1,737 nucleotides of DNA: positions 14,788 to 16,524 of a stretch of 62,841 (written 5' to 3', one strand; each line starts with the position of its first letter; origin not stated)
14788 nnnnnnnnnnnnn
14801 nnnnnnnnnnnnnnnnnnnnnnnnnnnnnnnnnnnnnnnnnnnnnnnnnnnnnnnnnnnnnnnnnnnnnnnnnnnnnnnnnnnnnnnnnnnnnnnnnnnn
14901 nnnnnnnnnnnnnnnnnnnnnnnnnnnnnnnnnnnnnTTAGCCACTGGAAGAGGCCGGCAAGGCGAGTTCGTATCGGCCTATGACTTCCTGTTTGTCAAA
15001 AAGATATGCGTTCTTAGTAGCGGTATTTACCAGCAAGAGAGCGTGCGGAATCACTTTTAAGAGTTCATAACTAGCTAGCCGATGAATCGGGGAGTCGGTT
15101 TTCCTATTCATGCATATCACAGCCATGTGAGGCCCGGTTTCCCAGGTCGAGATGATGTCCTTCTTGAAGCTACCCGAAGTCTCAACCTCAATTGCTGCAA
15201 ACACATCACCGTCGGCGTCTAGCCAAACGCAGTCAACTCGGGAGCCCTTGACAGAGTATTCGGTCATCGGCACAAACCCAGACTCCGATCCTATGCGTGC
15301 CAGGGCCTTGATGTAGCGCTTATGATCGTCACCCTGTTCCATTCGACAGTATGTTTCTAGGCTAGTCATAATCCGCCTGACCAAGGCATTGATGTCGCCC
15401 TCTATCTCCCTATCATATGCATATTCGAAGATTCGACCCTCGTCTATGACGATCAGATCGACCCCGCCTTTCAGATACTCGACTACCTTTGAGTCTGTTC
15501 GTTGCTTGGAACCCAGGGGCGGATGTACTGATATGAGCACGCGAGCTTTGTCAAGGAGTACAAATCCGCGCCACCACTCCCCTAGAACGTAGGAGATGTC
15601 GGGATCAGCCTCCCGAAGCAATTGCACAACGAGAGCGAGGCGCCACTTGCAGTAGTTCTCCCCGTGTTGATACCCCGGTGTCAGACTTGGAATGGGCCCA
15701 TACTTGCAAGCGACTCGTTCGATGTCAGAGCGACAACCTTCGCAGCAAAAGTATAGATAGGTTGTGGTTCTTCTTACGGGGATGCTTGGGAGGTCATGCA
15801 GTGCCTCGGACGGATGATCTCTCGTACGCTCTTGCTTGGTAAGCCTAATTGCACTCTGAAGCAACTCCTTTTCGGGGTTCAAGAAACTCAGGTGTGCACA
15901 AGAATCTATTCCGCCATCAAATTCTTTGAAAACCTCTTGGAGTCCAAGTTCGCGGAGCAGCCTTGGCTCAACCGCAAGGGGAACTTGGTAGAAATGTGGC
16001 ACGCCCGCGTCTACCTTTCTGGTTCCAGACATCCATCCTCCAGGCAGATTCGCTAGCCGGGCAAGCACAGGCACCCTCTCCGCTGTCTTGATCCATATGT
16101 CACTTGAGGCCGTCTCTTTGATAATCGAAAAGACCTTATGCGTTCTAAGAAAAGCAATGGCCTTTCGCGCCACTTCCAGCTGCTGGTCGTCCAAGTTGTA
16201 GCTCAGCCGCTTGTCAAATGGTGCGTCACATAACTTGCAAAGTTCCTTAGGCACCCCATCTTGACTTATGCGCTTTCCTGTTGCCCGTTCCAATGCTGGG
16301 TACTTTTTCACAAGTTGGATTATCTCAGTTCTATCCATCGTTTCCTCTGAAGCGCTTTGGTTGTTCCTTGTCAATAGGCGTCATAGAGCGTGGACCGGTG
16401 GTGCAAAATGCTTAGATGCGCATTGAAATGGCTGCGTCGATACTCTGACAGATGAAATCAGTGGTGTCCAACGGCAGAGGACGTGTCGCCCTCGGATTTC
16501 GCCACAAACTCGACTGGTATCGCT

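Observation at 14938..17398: Two-gene module of unknown function (328 aa + 478 aa) inside the heat-shock operon: candidate novel nuclease-based system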

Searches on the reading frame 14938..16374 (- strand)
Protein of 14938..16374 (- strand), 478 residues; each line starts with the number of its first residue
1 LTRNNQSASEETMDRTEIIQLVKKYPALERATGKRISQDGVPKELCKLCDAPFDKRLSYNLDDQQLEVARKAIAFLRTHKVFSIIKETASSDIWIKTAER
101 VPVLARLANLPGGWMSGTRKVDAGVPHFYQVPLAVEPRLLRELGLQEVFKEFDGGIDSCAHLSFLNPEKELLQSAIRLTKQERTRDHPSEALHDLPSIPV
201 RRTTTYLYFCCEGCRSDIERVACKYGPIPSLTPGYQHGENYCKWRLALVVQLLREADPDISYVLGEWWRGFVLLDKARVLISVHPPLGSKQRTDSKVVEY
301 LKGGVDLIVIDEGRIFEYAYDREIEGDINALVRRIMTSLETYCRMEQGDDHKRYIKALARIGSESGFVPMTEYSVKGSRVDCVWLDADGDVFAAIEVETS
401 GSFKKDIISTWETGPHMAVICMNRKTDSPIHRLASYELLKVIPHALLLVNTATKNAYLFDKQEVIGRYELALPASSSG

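Call 3: search_protein_families(library=pfam, proteins=[window:14938-16374:-], max_evalue=1)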
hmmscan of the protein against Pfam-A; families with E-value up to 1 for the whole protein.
window:14938-16374:- (478 aa): 0 families

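Call 4: search_protein_families(library=padloc, proteins=[window:14938-16374:-], max_evalue=1)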
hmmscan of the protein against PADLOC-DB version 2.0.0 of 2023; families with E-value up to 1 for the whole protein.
window:14938-16374:- (478 aa): 0 families
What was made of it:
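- There is no PADLOC match (call 4).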

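Call 5: search_protein_families(library=ncbifam, proteins=[window:14938-16374:-], max_evalue=1)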
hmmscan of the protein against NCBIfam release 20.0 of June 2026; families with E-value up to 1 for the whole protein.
window:14938-16374:- (478 aa): 0 families

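Call 6: search_protein_families(library=phrogs, proteins=[window:14938-16374:-], max_evalue=1)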
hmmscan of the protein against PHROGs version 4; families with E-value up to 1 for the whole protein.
window:14938-16374:- (478 aa): 2 families
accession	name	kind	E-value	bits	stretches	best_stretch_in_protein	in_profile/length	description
phrog_8370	-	unknown function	0.39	12.1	1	198-231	59-91/105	-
phrog_54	-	other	0.39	12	0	27-56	19-46/75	DksA-like zinc-finger protein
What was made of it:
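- Tried and rejected: Pfam, NCBIfam, PADLOC and PHROGs scans of A and B found nothing (calls 3-6).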

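Call 7: find_homologous_proteins(query=window:14938-16374:-, max_evalue=0.001)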
Query window:14938-16374:- (478 aa): 6 proteins with E <= 0.001 among 8000 candidates.
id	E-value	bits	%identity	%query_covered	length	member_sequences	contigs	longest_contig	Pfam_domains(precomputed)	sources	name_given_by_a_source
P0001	0.0e+0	1071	100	97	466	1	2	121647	-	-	-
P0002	4.0e-270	914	85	97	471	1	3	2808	-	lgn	-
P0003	7.9e-215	732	71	97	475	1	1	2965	-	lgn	-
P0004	4.2e-190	651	64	97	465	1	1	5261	-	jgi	-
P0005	1.9e-175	602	62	96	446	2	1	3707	-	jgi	-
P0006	8.1e-38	148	27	91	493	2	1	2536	-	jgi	-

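Call 9: search_solved_structures(query=window:14938-16374:-, max_evalue=10)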
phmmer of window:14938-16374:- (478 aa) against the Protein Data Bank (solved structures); distinct sequences matched with E-value up to 10: 0.

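Call 12: find_encoding_contigs(protein=P0004, flank=10000)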
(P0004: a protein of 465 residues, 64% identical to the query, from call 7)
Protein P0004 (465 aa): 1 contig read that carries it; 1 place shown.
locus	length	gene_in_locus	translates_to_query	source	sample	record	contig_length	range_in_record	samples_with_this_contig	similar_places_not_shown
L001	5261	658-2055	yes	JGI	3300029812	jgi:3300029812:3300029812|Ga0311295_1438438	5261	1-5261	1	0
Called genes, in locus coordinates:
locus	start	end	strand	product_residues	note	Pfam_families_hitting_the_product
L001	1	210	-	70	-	?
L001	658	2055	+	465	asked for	-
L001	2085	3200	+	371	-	PF00226:DnaJ, PF01556:DnaJ_C, PF15777:Anti-TRAP (faint), PF27659:CHP02642 (weak), PF00684:DnaJ_CXXCXGXG, PF27439:DnaJ_C_2 (weak)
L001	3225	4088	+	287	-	PF06325:PrmA, PF05175:MTS, PF01135:PCMT (weak), PF02475:TRM5-TYW2_MTfase (weak), PF13489:Methyltransf_23 (weak), PF08241:Methyltransf_11 (weak), PF13649:Methyltransf_25, PF13847:Methyltransf_31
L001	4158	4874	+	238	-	PF20260:PUA_4 (weak), PF04452:Methyltrans_RNA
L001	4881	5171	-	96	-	-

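Call 13: find_encoding_contigs(protein=P0005, flank=10000)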
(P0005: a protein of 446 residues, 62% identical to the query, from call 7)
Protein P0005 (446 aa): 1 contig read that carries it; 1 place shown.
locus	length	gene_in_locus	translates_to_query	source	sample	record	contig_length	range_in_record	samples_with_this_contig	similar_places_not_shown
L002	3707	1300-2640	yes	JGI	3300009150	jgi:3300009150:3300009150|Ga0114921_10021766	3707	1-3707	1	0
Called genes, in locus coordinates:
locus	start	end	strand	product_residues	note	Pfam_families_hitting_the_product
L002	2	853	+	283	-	?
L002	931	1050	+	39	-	-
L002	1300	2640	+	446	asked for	-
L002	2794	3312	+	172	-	-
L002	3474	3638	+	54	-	-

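Call 14: find_encoding_contigs(protein=P0003, flank=10000)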
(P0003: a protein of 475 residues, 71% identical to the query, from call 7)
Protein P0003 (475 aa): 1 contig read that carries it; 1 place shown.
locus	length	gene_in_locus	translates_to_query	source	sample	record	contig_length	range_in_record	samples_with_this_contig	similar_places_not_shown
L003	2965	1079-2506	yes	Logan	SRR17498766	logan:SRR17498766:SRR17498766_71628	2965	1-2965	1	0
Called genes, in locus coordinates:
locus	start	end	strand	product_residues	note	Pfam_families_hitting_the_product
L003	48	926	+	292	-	-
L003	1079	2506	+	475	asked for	-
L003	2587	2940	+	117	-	-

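Call 17: find_encoding_contigs(protein=P0002, flank=10000)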
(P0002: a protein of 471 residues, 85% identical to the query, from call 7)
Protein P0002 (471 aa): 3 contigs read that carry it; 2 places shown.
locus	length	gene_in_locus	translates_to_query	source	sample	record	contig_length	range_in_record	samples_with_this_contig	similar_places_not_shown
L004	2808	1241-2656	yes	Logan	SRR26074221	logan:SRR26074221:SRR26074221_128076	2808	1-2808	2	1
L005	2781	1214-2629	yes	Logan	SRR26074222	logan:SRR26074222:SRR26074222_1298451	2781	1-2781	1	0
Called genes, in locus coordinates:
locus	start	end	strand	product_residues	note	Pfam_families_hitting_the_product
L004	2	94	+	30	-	?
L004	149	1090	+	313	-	-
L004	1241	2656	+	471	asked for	-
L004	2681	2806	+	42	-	?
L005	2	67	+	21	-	?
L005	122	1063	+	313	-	-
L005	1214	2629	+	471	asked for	-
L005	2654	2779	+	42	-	?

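Call 18: find_encoding_contigs(protein=P0006, flank=10000)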
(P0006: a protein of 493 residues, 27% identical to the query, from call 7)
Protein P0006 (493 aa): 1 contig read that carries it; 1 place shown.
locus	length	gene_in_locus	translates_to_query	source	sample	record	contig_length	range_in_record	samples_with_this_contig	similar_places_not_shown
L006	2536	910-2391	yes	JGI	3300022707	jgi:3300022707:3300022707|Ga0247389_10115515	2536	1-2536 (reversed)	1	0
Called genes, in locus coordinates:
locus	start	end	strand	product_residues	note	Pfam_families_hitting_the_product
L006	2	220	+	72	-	?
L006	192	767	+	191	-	-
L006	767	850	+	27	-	-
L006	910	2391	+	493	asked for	-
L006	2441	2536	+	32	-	?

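Call 25: search_protein_families(library=pfam, proteins=[L004:149-1090:+, L003:45-926:+, L002:2-853:+, L002:2794-3312:+, L003:2587-2940:+, L006:192-767:+, L001:1-210:-], max_evalue=1)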
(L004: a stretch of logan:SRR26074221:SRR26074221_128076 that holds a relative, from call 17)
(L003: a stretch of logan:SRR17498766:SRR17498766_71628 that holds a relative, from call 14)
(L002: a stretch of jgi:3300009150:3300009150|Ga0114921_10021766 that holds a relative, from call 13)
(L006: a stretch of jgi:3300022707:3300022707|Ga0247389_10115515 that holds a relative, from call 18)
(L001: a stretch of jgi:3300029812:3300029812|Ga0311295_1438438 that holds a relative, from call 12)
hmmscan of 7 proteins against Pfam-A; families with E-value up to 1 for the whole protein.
L004:149-1090:+ (313 aa): 0 families

L003:45-926:+ (293 aa): 0 families

L002:2-853:+ (283 aa): 1 family
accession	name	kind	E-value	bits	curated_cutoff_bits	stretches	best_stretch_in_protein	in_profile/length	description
PF01789.22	PsbP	-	0.087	13.3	23.5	0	124-145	6-28/155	PsbP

L002:2794-3312:+ (172 aa): 0 families

L003:2587-2940:+ (117 aa): 0 families

L006:192-767:+ (191 aa): 17 families
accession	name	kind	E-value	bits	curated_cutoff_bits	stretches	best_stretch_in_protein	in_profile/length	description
PF06005.17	ZapB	-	0.00043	21.1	31.5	1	7-40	18-51/71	Cell division protein ZapB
PF04977.20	DivIC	-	0.0048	17.1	28.9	1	4-40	14-50/80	Septum formation initiator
PF00170.26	bZIP_1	-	0.012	16.1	27.6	1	4-41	23-60/64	bZIP transcription factor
PF25464.1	DUF7900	-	0.024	15.6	27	1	7-40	41-75/97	Domain of unknown function (DUF7900)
PF25450.1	Rab11-FIP3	-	0.035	14.8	31.9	1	6-46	60-100/125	Rab11-FIP3-like domain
PF08286.16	Spc24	-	0.039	14.6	25.3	1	7-39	11-43/109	Spc24 subunit of Ndc80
PF14662.11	KASH_CCD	-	0.046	14.1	43.3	1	8-46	9-47/191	Coiled-coil region of CCDC155 or KASH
PF03131.22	bZIP_Maf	-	0.091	13.7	22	1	3-42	47-86/92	bZIP Maf transcription factor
PF14280.11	DUF4365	-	0.13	12.8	24.3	1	89-144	22-75/139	Domain of unknown function (DUF4365)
PF17675.6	APG6_N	-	0.14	13.1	45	1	7-45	46-84/132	Apg6 coiled-coil region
PF01166.23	TSC22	-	0.17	12.5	30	1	7-30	21-44/57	TSC-22/dip/bun family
PF12329.13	TMF_DNA_bd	-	0.23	11.9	35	1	4-41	30-67/74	TATA element modulatory factor 1 DNA binding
PF07334.18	IFP_35_N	-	0.25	11.9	23.2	1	18-37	4-23/76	Interferon-induced 35 kDa protein (IFP 35) N-terminus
PF02183.23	HALZ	-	0.28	11.8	28.1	1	11-35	16-40/43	Homeobox associated leucine zipper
PF07716.20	bZIP_2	-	0.6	10.7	22.3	1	10-36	28-54/54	Basic region leucine zipper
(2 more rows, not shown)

L001:1-210:- (70 aa): 1 family
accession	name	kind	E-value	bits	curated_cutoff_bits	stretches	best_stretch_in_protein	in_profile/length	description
PF03459.23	TOBE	-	0.1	13.3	22.3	1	12-51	17-56/64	TOBE domain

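Call 33: find_related_loci(query=A1, collection=genome_contigs, flank=10000)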
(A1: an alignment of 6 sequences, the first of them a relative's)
Query A1 (466 aa) in genome_contigs; peptide patterns used: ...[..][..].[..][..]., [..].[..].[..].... (x = any residue, [..] = any of these).
69 stretches matched a pattern; 1 encode a relative of the query (tblastn E <= 1e-3); 1 distinct loci.
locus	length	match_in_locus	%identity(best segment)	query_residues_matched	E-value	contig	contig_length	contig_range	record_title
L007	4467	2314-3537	32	292-458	1e-24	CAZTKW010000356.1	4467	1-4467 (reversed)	MAG TPA_asm: uncultured Pirellulales bacterium isolate SRP214966_co5_288 genome assembly, contig: NODE_23763_length_4467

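Call 34: find_related_loci(query=A1, collection=metagenome_contigs, flank=10000)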
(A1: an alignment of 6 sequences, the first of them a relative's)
Query A1 (466 aa) in metagenome_contigs; peptide patterns used: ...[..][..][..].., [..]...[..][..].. (x = any residue, [..] = any of these).
575 stretches matched a pattern; 41 encode a relative of the query (tblastn E <= 1e-3); 41 distinct loci.
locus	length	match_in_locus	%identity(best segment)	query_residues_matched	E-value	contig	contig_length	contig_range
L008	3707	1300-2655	62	1-465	0e+0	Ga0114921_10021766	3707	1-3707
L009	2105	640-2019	30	6-458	4e-77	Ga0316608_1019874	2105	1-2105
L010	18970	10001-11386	32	9-466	5e-69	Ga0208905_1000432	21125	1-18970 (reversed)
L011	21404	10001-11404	31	6-462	3e-63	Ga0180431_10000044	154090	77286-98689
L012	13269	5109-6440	30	3-458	5e-60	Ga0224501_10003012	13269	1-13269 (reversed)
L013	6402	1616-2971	30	3-458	9e-56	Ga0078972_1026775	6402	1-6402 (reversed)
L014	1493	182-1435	29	29-458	8e-56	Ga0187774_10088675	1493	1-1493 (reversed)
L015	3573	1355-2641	27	14-458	1e-47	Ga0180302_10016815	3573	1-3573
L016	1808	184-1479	29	17-458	5e-50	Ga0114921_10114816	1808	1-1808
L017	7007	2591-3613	29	133-458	1e-46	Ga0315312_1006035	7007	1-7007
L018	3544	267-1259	31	143-458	2e-43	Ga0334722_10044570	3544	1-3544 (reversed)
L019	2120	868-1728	31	189-459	2e-43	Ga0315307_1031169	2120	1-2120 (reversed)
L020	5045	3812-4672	33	195-464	2e-41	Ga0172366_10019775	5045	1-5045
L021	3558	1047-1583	40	288-466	9e-42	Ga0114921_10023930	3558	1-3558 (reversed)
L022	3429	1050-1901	32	195-461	2e-41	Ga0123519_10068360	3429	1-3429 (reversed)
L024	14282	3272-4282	31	133-458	3e-41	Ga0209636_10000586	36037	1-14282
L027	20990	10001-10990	31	143-459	4e-39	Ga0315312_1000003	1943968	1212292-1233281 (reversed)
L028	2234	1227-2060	35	195-457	1e-38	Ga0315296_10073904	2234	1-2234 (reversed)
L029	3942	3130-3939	32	193-442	2e-38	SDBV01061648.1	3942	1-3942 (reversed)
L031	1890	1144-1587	45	302-449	7e-39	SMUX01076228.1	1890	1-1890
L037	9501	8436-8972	36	288-462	9e-34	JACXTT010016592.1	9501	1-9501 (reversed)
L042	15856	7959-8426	37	295-458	6e-32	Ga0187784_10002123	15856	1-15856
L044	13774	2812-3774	30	135-442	1e-30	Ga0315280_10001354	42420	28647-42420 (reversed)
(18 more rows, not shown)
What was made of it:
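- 41 metagenome loci encode relatives, and 1 of 185,579 species genomes does (calls 33, 34).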

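Call 35: predict_structure(alignment_id=A1)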
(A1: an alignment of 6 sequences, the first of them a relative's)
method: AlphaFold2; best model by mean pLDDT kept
length: 466 residues; sequences in the alignment: 6
mean_pLDDT: 54.6   pTM: 0.41
mean pLDDT of the five models: 54.6, 50.1, 47.2, 38.2, 37.6
residues with pLDDT >= 90: 5; 70-90: 107; 50-70: 121; < 50: 233
segments of 3 or more residues with pLDDT < 50: 1-18, 20-42, 99-112, 173-187, 211-317, 361-368, 376-405, 421-431, 460-466
pLDDT, mean of each block of 10 residues (from residue 1): 41 47 42 41 68 89 82 71 76 62 37 64 74 85 81 79 80 42 44 83 61 39 34 45 41 28 31 30 41 38 37 47 64 71 67 63 46 50 37 33 47 57 45 60 64 59 37
secondary structure, 60 per line:
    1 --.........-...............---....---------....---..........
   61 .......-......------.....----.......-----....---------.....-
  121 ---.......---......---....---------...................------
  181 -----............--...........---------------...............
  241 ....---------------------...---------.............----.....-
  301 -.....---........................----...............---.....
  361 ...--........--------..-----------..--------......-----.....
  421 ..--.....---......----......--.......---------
elements in order: H3-11 H13-27 H31-34 E44-47 H51-67 E69-74 E81-85 H90-96 E102-105 E115-119 H124-130 H134-139 E143-146 H156-162 E163-174 E186-197 H200-210 H226-244 E266-268 H278-290 E295-299 E302-306 H310-333 H338-352 E356-363 E366-373 E405-410 H416-422 H425-429 E433-438 E443-448 E451-457

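Call 36: search_protein_representatives(alignment_id=A1)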
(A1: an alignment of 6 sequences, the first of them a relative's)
Query: 6 sequences, 469 profile positions. Proteins with E-value up to 0.001 (for the whole library): 77; up to 1e-10: 50; up to 1e-30: 35. The best 77 are listed.
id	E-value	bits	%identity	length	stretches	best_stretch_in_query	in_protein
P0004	1.5e-239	811.8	-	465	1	1-469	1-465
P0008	3.6e-132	457.8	-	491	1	1-461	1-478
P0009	1.1e-91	324.3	-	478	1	6-466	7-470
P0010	5.0e-89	315.5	-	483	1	6-464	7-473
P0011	2.5e-86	306.6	-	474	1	4-461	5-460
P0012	2.7e-85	303.2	-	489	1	4-463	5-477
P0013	3.8e-85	302.7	-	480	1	6-461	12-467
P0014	4.4e-82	292.6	-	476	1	2-461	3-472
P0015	1.2e-77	278.0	-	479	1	6-466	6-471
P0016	7.4e-76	272.1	-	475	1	12-463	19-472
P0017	2.8e-75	270.2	-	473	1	11-445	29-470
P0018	2.8e-74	266.9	-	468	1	4-461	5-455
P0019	2.7e-71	257.1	-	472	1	5-463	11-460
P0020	3.7e-70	253.3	-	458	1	7-444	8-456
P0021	5.0e-68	246.3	-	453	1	4-461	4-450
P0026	5.1e-63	229.8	-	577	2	192-464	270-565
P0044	4.7e-25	104.6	-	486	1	295-441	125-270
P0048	1.1e-21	93.5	-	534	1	341-458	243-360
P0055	4.6e-11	58.5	-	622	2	321-458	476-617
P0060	5.4e-10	55.0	-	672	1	331-452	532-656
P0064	1.3e-08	50.4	-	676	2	341-456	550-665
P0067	5.4e-08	48.3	-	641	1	321-455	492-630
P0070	1.1e-07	47.3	-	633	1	336-456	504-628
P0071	2.0e-07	46.5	-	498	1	328-450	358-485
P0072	3.5e-07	45.7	-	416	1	334-453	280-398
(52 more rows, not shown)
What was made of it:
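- B has 5 close homologues, and 77 representatives at 50% identity, in 1.84e9 proteins (calls 7, 36). The family is extremely rare and patchy across bacteria and archaea (calls 33, 36).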

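Call 37: search_protein_families(library=pfam, proteins=[P0055, P0060, P0064, P0067, P0070, P0048, P0044, P0071, P0026, P0072], max_evalue=0.01)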
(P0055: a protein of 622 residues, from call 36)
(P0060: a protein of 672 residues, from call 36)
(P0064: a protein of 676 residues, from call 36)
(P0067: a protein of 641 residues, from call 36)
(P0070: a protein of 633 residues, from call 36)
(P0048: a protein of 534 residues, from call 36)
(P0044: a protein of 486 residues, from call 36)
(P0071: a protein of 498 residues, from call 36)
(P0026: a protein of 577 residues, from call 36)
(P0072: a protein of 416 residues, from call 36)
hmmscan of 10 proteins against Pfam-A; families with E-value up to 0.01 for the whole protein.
P0055 (622 aa): 0 families

P0060 (672 aa): 0 families

P0064 (676 aa): 0 families

P0067 (641 aa): 0 families

P0070 (633 aa): 0 families

P0048 (534 aa): 0 families

P0044 (486 aa): 0 families

P0071 (498 aa): 0 families

P0026 (577 aa): 7 families
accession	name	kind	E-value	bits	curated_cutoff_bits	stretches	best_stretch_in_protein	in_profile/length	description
PF12773.13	DZR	-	1.2e-13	51.4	27.3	3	48-94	1-45/45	Double zinc ribbon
PF13240.11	Zn_Ribbon_1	-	5.1e-12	45.6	25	2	47-69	1-23/23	zinc-ribbon domain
PF13248.11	Zn_ribbon_3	-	9.1e-07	28.6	27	1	72-96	1-25/26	zinc-ribbon domain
PF24460.1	DUF7575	-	6e-05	22.8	28.5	1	47-69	5-27/28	Domain of unknown function (DUF7575)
PF04981.18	NMD3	-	0.00037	20.5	24.9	1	7-56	1-46/243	NMD3 family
PF10571.15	UPF0547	-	0.0038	17.8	29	1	62-82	3-23/26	Uncharacterised protein family UPF0547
PF19768.4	DUF6255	-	0.0058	17.4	25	1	79-119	9-49/70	Family of unknown function (DUF6255)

P0072 (416 aa): 0 families

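Call 40: find_homologous_proteins(query=A4, max_evalue=0.001)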
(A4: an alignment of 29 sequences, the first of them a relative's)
Query A4 (29 sequences) (466 aa, profile of the alignment): 6 proteins with E <= 0.001 among 8000 candidates.
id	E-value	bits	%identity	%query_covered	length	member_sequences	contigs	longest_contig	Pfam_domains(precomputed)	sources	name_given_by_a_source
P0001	2.6e-145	503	100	100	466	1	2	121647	-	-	-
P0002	4.9e-143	496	85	100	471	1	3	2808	-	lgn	-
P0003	5.7e-138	479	71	100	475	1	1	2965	-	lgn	-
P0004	2.9e-137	477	64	100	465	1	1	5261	-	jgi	-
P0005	2.4e-135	470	62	98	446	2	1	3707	-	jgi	-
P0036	8.4e-128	445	29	70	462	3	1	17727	-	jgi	jgi:hypothetical protein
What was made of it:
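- Tried and rejected: The word-indexed homologue search with the 29-sequence profile added no new members because of its candidate cap (call 40).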

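Call 47: predict_structure(alignment_id=A4)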
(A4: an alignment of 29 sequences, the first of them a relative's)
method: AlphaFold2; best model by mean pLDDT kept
length: 466 residues; sequences in the alignment: 29
mean_pLDDT: 82.4   pTM: 0.72
mean pLDDT of the five models: 82.4, 81.2, 81.1, 80.5, 79.4
residues with pLDDT >= 90: 188; 70-90: 200; 50-70: 36; < 50: 42
segments of 3 or more residues with pLDDT < 50: 99-102, 106-111, 175-185, 218-226, 274-282
pLDDT, mean of each block of 10 residues (from residue 1): 87 90 84 82 88 96 90 83 86 66 47 74 84 92 91 90 92 51 55 94 87 56 50 89 91 74 88 46 68 84 83 94 96 91 94 89 87 89 88 89 95 90 85 94 94 92 57
secondary structure, 60 per line:
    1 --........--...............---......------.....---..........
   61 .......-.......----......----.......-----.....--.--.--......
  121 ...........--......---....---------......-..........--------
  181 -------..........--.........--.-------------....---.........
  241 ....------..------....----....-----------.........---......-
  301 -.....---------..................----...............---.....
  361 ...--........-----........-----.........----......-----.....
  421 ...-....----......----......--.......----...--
elements in order: H3-10 H13-27 H31-36 E43-47 H51-67 E69-75 E80-85 H90-96 E102-106 E115-120 H121-131 H134-139 E143-146 H156-161 E163-172 E188-197 H200-208 H225-228 H232-244 E259-262 E267-270 H282-290 E294-299 E302-306 H316-333 H338-352 E356-363 E366-373 E379-386 H392-400 E405-410 H416-423 H425-428 E433-438 E443-448 E451-457
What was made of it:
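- On PD-(D/E)xK (restriction-endonuclease-like) superfamily: The AF2 model (pLDDT 87-96 in aa 331-460) shows α338-352, β356-363, β366-373, β379-386, α392-400, β405-410 (call 47).
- It shows α338-352, β356-363, β366-373, β379-386, α392-400, β405-410 (call 47).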
